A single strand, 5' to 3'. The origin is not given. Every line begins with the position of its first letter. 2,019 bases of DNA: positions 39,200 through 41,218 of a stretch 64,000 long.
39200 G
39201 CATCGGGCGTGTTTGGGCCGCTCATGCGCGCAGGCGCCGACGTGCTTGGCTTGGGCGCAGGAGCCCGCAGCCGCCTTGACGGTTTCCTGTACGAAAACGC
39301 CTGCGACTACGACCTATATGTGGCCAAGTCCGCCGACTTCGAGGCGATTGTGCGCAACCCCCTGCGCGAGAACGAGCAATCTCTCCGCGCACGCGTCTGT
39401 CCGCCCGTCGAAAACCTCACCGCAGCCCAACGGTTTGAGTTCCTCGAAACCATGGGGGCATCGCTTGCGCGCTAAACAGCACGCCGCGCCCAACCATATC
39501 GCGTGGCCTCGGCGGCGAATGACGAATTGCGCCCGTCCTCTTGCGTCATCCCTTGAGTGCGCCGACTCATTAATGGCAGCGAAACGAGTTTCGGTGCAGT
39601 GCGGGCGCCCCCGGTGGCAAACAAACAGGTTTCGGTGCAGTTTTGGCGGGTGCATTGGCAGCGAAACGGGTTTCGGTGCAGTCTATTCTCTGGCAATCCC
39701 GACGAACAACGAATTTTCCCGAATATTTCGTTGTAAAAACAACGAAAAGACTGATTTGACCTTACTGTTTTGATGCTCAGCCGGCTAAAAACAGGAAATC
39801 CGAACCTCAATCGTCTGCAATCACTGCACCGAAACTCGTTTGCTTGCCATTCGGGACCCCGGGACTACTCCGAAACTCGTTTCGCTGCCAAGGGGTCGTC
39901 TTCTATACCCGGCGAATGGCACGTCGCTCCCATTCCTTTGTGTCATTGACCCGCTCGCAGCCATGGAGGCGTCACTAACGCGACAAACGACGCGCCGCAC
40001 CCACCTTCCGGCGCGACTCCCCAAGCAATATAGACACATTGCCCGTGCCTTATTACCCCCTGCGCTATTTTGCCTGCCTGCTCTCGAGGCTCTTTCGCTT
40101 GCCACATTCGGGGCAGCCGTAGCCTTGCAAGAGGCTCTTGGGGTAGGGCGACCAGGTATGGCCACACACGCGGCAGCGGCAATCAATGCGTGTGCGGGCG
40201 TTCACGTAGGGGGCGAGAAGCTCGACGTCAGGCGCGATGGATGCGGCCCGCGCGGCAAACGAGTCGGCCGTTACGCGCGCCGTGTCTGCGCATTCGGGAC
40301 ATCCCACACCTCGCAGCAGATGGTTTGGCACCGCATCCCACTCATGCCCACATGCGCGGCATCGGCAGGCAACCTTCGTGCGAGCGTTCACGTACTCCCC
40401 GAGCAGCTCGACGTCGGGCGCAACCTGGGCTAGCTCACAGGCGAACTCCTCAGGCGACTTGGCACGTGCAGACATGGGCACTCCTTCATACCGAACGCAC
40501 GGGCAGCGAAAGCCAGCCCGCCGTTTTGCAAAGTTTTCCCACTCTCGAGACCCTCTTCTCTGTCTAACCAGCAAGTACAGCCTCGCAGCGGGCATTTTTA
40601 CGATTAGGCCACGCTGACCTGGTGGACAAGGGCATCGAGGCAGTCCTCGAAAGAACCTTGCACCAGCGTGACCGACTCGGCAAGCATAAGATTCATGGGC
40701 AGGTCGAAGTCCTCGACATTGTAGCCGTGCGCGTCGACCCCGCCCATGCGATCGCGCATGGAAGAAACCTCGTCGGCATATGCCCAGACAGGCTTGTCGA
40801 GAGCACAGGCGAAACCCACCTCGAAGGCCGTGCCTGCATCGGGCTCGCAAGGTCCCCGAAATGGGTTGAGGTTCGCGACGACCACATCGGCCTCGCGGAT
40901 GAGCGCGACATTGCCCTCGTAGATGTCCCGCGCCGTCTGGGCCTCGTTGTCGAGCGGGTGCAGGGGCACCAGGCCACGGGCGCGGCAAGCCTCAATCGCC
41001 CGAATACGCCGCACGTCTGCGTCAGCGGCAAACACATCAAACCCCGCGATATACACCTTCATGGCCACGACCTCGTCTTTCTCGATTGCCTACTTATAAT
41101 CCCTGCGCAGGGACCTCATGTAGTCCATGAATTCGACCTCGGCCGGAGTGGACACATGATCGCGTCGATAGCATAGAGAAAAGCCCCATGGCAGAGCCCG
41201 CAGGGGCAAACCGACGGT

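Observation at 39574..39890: Iteron-like array: 3 direct plus 2 inverted 27-bp palindrome-containing units at an exact 41-bp period around an AT-rich core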

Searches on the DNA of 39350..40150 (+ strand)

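Call 32: search_rna_families(source=window, start=39350, end=40150, threshold=evalue, max_evalue=5)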
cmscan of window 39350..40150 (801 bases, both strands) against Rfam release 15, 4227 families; matches with E-value up to 5: 0.
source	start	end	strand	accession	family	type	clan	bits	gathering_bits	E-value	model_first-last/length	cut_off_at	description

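Call 62: search_dna_similar(query=window:39560-39900:+, collection=plasmids, mode=distant, max_evalue=0.01)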
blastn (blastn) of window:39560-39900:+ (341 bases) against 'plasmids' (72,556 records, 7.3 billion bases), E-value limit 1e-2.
No match.

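Call 63: search_dna_similar(query=window:39560-39900:+, collection=phages, mode=distant, max_evalue=0.01)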
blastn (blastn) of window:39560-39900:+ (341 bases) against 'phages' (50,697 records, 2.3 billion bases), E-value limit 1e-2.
No match.

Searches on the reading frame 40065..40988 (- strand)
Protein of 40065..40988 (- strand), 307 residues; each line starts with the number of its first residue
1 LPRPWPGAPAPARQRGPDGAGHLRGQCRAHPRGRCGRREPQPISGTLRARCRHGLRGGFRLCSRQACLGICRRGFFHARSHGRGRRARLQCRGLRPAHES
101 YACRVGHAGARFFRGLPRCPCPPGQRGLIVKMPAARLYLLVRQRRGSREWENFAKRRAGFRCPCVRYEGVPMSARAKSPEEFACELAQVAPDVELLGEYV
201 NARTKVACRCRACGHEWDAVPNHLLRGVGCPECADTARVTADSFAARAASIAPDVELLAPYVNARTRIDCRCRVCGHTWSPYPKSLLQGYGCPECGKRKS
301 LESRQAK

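Call 7: search_protein_families(library=pfam, proteins=[window:40065-40988:-], max_evalue=0.001)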
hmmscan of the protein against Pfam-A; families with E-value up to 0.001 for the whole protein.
window:40065-40988:- (307 aa): 4 families
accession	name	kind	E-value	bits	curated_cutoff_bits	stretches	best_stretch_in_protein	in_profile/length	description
PF21817.3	CapR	-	1.3e-10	41.7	24.2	2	261-296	24-67/67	CapR homology domain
PF14311.12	DUF4379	-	1.9e-07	31.6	24.5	1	203-234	23-54/56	Probable Treble clef zinc finger domain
PF01155.25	HypA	-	0.00013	22.4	28.9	0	266-299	67-96/112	Hydrogenase/urease nickel incorporation, metallochaperone, hypA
PF09723.15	Zn_ribbon_8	-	0.00093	19.6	34.4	0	209-238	7-39/41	Zinc ribbon domain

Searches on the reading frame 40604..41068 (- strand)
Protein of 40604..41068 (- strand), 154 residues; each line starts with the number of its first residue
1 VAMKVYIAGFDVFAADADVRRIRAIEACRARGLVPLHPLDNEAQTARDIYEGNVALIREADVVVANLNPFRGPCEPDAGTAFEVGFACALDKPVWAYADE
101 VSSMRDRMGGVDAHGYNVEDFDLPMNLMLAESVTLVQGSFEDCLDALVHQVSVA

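Call 73: search_protein_families(library=pfam, proteins=[window:40604-41068:-], max_evalue=0.0001)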
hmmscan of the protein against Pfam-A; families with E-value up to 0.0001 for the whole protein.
window:40604-41068:- (154 aa): 1 family
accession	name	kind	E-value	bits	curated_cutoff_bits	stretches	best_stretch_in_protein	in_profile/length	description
PF05014.21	Nuc_deoxyrib_tr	-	1.1e-33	116.3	28.8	1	5-128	1-117/117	Nucleoside 2-deoxyribosyltransferase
